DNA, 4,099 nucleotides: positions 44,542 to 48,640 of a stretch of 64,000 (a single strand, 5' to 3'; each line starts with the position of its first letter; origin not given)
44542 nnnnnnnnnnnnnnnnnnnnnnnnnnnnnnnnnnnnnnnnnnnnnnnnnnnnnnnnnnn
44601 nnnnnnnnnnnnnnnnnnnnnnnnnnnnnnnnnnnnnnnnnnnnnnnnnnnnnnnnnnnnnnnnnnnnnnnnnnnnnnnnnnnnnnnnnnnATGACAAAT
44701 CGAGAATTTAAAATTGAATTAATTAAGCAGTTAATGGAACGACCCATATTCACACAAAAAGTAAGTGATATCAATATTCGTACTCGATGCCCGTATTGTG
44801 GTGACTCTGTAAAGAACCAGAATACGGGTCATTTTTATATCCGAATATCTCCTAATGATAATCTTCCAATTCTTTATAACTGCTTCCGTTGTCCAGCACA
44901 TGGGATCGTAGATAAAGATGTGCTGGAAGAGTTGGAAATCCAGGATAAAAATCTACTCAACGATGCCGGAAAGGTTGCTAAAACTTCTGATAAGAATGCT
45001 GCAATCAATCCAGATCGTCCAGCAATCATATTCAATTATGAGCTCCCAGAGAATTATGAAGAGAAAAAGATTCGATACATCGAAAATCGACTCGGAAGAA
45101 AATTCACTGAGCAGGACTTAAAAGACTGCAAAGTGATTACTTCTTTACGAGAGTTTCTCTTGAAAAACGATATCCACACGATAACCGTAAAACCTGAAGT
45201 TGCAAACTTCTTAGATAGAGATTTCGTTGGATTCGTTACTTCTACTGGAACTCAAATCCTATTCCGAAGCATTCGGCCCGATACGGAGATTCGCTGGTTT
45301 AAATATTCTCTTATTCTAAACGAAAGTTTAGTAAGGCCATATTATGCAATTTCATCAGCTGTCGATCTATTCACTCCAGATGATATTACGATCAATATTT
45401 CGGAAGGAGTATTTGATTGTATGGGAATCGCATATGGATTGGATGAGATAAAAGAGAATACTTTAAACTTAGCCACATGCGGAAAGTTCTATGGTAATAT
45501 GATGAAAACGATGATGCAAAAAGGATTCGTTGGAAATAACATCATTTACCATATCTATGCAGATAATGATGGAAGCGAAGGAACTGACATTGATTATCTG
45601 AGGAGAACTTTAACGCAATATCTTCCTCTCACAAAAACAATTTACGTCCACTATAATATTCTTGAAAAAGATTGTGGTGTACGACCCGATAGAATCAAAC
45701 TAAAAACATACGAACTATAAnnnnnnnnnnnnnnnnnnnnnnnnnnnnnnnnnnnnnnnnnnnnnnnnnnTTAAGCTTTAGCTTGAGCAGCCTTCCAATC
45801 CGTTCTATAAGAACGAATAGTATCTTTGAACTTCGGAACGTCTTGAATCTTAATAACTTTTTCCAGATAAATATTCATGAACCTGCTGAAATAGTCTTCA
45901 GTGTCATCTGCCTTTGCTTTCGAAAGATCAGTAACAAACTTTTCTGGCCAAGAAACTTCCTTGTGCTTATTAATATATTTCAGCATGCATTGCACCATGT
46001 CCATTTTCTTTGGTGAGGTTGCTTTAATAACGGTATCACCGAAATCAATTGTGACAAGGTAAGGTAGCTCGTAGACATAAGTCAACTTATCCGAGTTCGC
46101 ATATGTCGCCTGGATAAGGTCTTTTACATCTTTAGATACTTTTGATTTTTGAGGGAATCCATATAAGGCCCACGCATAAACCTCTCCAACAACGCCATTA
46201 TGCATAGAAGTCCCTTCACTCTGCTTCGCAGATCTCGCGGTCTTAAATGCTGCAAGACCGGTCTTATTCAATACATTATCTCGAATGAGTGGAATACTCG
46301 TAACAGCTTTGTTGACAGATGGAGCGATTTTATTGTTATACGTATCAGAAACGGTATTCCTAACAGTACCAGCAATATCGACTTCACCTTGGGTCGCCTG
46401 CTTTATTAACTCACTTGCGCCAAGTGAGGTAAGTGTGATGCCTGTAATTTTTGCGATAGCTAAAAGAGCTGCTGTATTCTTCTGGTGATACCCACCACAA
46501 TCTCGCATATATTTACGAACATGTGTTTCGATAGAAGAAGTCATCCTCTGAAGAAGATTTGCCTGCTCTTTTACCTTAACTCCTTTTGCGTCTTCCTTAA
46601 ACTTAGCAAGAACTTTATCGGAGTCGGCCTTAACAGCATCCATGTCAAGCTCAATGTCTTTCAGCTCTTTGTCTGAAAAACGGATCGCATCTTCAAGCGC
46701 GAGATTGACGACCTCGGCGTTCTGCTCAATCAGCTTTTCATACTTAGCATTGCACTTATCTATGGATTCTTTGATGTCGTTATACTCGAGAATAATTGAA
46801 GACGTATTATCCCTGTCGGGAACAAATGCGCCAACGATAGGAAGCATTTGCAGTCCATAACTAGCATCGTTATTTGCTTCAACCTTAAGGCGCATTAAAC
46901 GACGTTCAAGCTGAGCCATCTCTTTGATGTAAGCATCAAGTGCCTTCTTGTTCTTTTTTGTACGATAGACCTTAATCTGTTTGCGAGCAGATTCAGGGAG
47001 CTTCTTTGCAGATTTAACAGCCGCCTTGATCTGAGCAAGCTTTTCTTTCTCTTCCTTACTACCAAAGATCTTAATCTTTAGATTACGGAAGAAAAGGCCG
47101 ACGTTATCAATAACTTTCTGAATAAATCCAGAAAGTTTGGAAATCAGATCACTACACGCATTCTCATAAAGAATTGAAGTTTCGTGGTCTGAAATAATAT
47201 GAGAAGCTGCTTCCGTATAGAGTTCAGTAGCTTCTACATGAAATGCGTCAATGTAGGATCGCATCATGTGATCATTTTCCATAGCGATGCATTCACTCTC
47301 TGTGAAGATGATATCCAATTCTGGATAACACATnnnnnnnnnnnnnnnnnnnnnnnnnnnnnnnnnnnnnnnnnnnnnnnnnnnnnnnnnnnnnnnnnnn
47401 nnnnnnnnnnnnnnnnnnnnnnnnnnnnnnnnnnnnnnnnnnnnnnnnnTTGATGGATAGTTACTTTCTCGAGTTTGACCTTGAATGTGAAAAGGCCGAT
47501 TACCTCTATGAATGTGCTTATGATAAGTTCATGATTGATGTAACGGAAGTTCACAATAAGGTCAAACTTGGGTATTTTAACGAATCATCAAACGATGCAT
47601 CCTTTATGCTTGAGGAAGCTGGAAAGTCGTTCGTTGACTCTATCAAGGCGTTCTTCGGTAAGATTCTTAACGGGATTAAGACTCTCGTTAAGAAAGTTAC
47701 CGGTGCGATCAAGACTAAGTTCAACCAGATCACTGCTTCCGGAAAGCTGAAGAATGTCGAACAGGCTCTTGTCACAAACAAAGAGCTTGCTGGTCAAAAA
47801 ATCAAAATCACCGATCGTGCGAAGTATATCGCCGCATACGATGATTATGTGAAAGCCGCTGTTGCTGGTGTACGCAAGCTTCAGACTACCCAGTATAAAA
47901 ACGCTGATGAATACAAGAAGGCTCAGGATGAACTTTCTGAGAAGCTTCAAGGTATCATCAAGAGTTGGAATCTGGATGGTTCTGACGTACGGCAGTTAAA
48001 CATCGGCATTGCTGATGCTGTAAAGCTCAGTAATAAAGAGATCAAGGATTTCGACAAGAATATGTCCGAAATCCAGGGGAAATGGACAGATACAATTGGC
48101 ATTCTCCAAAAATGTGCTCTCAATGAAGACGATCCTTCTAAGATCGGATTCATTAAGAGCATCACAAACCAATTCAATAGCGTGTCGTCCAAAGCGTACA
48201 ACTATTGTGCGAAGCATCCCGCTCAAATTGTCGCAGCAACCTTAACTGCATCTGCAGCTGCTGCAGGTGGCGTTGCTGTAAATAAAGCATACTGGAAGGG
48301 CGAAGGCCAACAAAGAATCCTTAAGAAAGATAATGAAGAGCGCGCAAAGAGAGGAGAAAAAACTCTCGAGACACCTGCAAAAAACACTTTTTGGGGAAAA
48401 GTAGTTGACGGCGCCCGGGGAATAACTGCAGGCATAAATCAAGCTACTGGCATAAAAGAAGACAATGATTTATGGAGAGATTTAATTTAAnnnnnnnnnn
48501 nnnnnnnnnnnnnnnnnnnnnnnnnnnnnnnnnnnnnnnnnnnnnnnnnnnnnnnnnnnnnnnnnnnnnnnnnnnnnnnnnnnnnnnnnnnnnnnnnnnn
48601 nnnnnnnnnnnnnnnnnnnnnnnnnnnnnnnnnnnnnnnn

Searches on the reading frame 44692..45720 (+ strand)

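Call 74: search_protein_families(library=phrogs, proteins=[window:44692-45720:+], max_evalue=0.001)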
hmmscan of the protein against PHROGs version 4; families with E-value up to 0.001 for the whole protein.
window:44692-45720:+ (342 aa): 2 families
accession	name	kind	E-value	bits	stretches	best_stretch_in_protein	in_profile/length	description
phrog_19847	-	DNA, RNA and nucleotide metabolism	3.3e-44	152.5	1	28-339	25-342/346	DNA primase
phrog_47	-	DNA, RNA and nucleotide metabolism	2.4e-10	40.6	1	20-266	43-260/947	DNA primase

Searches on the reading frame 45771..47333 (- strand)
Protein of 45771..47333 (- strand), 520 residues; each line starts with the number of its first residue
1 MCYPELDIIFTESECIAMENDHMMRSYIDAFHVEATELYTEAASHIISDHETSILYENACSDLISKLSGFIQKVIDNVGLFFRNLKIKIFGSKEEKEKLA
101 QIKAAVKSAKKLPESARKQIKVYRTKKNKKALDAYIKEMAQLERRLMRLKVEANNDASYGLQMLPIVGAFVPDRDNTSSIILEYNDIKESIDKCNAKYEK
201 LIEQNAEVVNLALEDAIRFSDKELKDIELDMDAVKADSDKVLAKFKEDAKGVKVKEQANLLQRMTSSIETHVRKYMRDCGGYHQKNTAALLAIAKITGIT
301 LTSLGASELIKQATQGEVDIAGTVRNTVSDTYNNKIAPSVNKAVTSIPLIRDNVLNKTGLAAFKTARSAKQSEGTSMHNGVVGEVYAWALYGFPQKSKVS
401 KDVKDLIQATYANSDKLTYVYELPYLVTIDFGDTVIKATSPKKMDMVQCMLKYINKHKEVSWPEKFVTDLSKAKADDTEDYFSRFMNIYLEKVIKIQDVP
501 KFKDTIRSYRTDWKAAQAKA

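Call 7: search_protein_families(library=phrogs, proteins=[window:45771-47333:-], max_evalue=0.001)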
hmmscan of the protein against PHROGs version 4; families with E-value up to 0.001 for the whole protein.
window:45771-47333:- (520 aa): 0 families

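Call 8: search_protein_families(library=pfam, proteins=[window:45771-47333:-], max_evalue=0.1)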
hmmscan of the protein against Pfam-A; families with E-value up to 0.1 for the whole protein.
window:45771-47333:- (520 aa): 1 family
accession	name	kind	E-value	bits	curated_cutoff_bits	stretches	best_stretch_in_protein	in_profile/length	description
PF20157.4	Maf_flag10_N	-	0.059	13.3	23.5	1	185-275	14-102/228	Glycosyltransferase Maf N-terminal domain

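Call 89: search_protein_families(library=ncbifam, proteins=[window:45771-47333:-], max_evalue=0.01)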
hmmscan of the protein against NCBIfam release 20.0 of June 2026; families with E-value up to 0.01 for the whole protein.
window:45771-47333:- (520 aa): 0 families

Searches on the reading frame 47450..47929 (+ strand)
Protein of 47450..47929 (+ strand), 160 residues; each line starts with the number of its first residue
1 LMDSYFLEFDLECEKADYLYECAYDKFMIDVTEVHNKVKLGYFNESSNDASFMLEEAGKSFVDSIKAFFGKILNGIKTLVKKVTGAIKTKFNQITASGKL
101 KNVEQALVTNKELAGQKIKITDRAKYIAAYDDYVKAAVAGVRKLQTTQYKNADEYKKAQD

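Call 38: search_protein_representatives(alignment_id=A4)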
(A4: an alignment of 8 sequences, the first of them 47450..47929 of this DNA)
Query: 8 sequences, 164 profile positions. Proteins with E-value up to 0.001 (for the whole library): 866; up to 1e-10: 248; up to 1e-30: 7. The best 150 are listed.
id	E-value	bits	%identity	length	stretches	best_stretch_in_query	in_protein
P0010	3.7e-50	186.3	-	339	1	4-162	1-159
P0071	5.7e-49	182.5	-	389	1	4-162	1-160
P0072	1.5e-46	174.6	-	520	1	2-158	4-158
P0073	6.5e-43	162.8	-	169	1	4-162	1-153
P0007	2.0e-35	138.4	-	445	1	2-158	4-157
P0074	5.5e-35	137.0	-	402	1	2-159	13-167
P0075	9.1e-33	129.8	-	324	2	1-164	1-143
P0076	1.4e-28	116.2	-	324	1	1-162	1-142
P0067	2.0e-28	115.6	-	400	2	2-158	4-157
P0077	4.8e-24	101.4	-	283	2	1-161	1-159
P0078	1.9e-23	99.5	-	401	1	6-162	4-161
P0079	3.0e-23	98.8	-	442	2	8-162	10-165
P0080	4.1e-23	98.4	-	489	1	4-162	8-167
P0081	8.4e-23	97.4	-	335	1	4-160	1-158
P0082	2.5e-22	95.9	-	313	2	9-162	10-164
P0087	2.7e-21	92.5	-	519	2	3-162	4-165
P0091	1.3e-20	90.3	-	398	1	3-161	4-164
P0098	4.7e-20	88.4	-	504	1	4-162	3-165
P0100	6.3e-20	88.0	-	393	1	7-160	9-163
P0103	9.8e-20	87.4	-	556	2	6-147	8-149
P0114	9.4e-19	84.2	-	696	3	9-162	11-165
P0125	7.8e-18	81.2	-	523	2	9-162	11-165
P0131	1.5e-17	80.3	-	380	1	8-161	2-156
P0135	2.3e-17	79.7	-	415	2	10-143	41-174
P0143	4.6e-17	78.7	-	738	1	7-147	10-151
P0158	2.3e-16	76.4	-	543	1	11-161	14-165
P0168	6.2e-16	75.0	-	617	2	8-158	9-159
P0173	7.2e-16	74.8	-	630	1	4-159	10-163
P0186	3.2e-15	72.7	-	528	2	5-150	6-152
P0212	1.0e-13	67.8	-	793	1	6-143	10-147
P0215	1.1e-13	67.8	-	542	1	6-148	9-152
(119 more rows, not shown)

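Call 43: list_cluster_members(proteins=[P0079, P0080, P0087, P0098, P0103, P0114, P0143, P0168, P0212, P0135])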
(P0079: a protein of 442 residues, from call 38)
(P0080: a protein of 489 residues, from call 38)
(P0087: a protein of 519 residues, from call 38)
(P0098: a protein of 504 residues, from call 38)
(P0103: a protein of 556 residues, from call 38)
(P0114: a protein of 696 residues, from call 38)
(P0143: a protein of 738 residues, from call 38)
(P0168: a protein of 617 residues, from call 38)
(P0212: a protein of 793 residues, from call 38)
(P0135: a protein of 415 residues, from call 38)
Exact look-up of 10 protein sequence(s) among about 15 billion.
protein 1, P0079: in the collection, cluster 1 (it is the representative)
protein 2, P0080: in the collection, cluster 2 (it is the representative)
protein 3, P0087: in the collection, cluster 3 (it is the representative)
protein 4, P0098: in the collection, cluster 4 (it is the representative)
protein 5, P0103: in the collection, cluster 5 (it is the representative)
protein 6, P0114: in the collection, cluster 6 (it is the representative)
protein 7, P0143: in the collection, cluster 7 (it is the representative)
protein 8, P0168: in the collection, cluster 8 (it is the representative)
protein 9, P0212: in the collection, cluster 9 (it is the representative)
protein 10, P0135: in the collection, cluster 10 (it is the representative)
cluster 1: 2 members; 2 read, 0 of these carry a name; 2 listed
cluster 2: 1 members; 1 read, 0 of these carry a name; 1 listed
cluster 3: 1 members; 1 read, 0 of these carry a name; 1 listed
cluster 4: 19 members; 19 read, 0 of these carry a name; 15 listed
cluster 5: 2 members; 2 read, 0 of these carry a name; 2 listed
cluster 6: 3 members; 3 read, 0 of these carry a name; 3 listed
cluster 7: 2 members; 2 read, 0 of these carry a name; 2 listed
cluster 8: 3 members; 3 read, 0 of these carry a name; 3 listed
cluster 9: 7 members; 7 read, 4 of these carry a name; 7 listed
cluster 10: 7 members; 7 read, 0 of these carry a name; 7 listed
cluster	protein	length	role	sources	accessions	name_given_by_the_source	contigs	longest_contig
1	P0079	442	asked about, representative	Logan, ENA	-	-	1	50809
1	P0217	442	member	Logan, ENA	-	-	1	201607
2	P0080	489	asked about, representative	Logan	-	-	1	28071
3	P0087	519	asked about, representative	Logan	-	-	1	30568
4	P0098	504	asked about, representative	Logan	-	-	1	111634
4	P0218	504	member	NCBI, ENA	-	-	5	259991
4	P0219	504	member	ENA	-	-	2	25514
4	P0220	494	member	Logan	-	-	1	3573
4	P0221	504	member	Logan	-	-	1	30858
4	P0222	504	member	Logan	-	-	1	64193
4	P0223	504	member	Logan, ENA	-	-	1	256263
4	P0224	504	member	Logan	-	-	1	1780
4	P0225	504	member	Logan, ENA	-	-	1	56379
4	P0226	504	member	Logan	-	-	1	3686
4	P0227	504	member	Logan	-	-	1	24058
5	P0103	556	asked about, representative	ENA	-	-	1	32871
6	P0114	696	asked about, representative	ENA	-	-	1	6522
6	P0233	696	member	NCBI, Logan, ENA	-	-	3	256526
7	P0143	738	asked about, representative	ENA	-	-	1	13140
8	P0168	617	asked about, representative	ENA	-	-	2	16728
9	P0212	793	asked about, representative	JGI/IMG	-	Zn-dependent protease with chaperone function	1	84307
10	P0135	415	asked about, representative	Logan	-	-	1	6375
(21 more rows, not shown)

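Call 47: search_protein_families(library=pfam, proteins=[P0212, P0143, P0114, P0173, P0168, P0103, P0158, P0215, P0186, P0125], max_evalue=0.01)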
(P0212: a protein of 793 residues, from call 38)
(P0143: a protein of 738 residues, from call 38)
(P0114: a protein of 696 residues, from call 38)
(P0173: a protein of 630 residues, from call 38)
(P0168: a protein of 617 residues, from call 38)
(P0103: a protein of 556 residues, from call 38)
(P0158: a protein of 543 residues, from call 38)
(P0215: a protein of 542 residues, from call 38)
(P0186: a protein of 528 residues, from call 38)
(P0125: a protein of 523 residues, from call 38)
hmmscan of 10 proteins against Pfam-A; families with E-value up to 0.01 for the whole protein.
P0212 (793 aa): 0 families

P0143 (738 aa): 8 families
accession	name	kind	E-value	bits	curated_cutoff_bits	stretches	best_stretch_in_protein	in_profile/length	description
PF13807.11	GNVR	-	4.8e-05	23.6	27.7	0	539-578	41-78/82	G-rich domain on putative tyrosine kinase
PF07719.23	TPR_2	-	0.00044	20.6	27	0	330-353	6-29/34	Tetratricopeptide repeat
PF00515.34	TPR_1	-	0.00055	20.1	27.8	0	328-351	4-27/34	Tetratricopeptide repeat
PF14197.11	Cep57_CLD_2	-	0.0032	18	27.1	0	77-122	3-53/67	Centrosome localisation domain of PPC89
PF12895.13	ANAPC3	-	0.0035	18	27.2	0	316-354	14-52/82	Anaphase-promoting complex, cyclosome, subunit 3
PF02609.21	Exonuc_VII_S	-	0.0055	17.2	24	0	283-305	16-38/52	Exonuclease VII small subunit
PF13174.12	TPR_6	-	0.0057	17.7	26.3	0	328-353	3-28/33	Tetratricopeptide repeat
PF13428.12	TPR_14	-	0.0065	17.5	23.5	0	328-351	4-27/44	Tetratricopeptide repeat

P0114 (696 aa): 5 families
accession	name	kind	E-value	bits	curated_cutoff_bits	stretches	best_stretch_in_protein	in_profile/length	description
PF02255.21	PTS_IIA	-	4.3e-10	40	27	2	340-388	16-64/94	PTS system, Lactose/Cellobiose specific IIA subunit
PF22360.1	SbsC_spectrin-like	-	1.1e-06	29.7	26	1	336-380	5-49/62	SbsC,spectrin-like repeat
PF06419.17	COG6_N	-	0.0011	19.5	27.4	0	184-223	44-83/114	Conserved oligomeric complex COG6, N-terminal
PF09317.16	ACDH_C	-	0.0034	17.5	25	1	40-148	113-215/284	Acyl-CoA dehydrogenase, C-terminal, bacterial type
PF08654.15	DASH_Dad2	-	0.0042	17.9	26.9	0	242-287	40-85/99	DASH complex subunit Dad2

P0173 (630 aa): 0 families

P0168 (617 aa): 0 families

P0103 (556 aa): 0 families

P0158 (543 aa): 0 families

P0215 (542 aa): 0 families

P0186 (528 aa): 0 families

P0125 (523 aa): 0 families

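Call 83: find_encoding_contigs(protein=P0233, flank=10000, max_places=2)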
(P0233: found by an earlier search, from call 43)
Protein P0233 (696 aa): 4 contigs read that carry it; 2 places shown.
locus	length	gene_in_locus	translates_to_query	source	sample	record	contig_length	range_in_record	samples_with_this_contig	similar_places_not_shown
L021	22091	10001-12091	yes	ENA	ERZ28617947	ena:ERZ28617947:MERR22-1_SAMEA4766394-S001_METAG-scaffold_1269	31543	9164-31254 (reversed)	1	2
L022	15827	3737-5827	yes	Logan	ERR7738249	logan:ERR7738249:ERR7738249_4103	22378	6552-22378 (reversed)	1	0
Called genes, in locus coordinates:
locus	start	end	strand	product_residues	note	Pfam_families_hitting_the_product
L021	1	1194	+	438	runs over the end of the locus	-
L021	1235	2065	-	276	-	-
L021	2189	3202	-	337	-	-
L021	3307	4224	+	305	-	PF14567:SUKH_5 (faint), PF09346:SMI1_KNR4, PF14568:SUKH_6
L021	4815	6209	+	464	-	PF00041:fn3 (weak)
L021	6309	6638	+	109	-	-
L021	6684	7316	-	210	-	-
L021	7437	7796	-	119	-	-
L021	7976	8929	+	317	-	-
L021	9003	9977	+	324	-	-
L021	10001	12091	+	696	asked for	PF02255:PTS_IIA (faint)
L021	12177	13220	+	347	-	-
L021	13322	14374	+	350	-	-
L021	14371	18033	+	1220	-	-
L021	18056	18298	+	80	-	-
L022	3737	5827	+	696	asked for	PF02255:PTS_IIA (faint)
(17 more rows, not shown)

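Call 90: search_solved_structures(query=A4, max_evalue=1)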
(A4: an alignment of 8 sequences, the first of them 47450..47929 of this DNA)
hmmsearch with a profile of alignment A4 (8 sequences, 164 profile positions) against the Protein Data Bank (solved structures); distinct sequences matched with E-value up to 1: 5.
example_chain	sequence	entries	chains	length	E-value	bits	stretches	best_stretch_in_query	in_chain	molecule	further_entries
2m1n_A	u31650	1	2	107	0.00037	23.7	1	74-153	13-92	Type III secretion system filament chaperone CesA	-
1xou_B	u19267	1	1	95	0.0025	21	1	87-152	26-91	Z5138 gene product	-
2lhk_A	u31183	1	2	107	0.0031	20.7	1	86-153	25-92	L0052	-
4wfc_A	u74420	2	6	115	0.29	14.3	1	35-91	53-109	Exosome complex exonuclease RRP6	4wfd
3qh9_A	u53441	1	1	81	0.81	12.8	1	93-156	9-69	Liprin-beta-2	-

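Call 101: search_protein_families(library=phrogs, proteins=[P0087, P0091, P0131, P0079, P0114, P0100], max_evalue=0.01)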
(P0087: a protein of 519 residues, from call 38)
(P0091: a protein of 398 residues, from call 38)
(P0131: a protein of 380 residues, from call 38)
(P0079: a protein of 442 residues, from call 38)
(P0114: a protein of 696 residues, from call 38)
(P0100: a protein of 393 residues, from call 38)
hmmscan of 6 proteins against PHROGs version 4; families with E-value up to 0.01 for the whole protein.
P0087 (519 aa): 0 families

P0091 (398 aa): 0 families

P0131 (380 aa): 0 families

P0079 (442 aa): 0 families

P0114 (696 aa): 4 families
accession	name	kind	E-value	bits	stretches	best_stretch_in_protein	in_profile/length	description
phrog_3336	-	tail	4.7e-06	26.5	1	157-380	366-631/1051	tail length tape measure protein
phrog_167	-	tail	0.00028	19.7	1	71-660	461-906/1555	tail length tape measure protein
phrog_305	-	tail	0.00035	20.3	1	137-271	548-667/1001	tail length tape measure protein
phrog_1272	-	tail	0.0052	15.5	0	65-670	678-1237/1606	tail length tape measure protein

P0100 (393 aa): 0 families

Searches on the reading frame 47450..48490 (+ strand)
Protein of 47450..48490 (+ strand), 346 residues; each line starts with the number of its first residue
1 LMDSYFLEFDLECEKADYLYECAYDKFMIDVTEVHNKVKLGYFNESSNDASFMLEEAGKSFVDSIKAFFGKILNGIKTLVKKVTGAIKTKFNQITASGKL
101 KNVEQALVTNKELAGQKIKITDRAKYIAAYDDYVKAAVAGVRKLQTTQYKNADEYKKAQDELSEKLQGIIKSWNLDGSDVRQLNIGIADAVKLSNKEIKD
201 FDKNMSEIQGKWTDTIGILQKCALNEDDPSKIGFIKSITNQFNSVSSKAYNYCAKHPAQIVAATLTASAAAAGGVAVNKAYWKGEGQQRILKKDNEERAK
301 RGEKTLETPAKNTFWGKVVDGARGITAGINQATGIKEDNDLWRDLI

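Call 8: search_protein_families(library=pfam, proteins=[window:47450-48490:+], max_evalue=0.1)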
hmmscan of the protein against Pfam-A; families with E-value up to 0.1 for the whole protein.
window:47450-48490:+ (346 aa): 2 families
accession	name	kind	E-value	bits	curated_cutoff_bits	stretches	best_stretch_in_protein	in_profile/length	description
PF01093.22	Clusterin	-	0.018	14.5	23.6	0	135-221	270-345/430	Clusterin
PF09345.15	SiaC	-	0.019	15.1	24.5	0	55-91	20-56/120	SiaC family regulatory phosphoprotein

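Call 9: search_dna_similar(query=window:47450-48490:+, collection=phages, mode=protein, max_evalue=0.001, max_rows=25)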
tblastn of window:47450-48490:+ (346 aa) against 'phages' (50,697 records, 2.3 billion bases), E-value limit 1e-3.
No match.

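Call 14: find_homologous_proteins(query=A1, max_evalue=0.001)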
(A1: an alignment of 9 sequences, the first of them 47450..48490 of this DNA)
Query A1 (9 sequences) (346 aa, profile of the alignment): 70 proteins with E <= 0.001 among 8000 candidates.
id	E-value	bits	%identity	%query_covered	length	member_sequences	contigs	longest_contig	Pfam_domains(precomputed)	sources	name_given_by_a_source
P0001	1.5e-97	345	93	100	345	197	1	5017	-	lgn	-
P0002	2.1e-94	335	-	-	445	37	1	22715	-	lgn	-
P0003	5.9e-94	334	-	-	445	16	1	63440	-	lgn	-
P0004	7.8e-94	333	32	9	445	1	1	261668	-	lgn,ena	-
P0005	3.3e-92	328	-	-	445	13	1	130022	-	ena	-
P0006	6.2e-92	327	-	-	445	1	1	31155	-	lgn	-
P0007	6.2e-87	311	-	-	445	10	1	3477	-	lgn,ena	-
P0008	7.6e-85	304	87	93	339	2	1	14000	-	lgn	-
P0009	7.5e-84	300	86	95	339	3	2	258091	-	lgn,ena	-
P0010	1.8e-83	299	85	95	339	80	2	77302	-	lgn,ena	-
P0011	1.9e-83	299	38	11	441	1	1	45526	-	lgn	-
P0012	1.9e-83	299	38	11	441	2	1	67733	-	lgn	-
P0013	2.3e-83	299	38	11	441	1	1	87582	-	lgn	-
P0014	3.0e-83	298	85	95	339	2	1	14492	-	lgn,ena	-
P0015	6.8e-83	297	38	11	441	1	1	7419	-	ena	-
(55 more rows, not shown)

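Call 16: find_encoding_contigs(protein=P0004, flank=10000, max_places=3)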
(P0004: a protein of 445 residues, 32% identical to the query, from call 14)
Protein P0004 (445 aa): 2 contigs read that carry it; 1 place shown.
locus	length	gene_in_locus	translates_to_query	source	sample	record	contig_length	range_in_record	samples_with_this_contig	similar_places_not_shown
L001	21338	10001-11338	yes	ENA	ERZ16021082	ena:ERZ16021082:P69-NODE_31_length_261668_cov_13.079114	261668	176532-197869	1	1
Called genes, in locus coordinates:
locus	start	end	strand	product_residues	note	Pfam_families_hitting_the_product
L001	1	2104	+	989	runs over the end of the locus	-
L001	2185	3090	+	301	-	-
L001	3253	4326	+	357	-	-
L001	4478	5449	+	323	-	-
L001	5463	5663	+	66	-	-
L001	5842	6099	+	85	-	-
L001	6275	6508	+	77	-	-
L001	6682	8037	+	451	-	-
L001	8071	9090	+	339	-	-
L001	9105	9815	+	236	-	-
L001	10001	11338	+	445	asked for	-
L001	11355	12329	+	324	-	-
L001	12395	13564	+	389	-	-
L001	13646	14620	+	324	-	-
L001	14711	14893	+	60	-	-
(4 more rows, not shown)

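Call 89: search_protein_families(library=ncbifam, proteins=[window:47450-48490:+], max_evalue=0.01)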
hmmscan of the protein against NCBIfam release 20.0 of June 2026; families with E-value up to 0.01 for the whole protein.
window:47450-48490:+ (346 aa): 1 family
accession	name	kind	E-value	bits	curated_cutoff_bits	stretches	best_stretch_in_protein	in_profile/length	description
NF033914.0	antiphage_ZorA_1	subfamily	0.00044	18.7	190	1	44-223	416-587/619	anti-phage ZorAB system protein ZorA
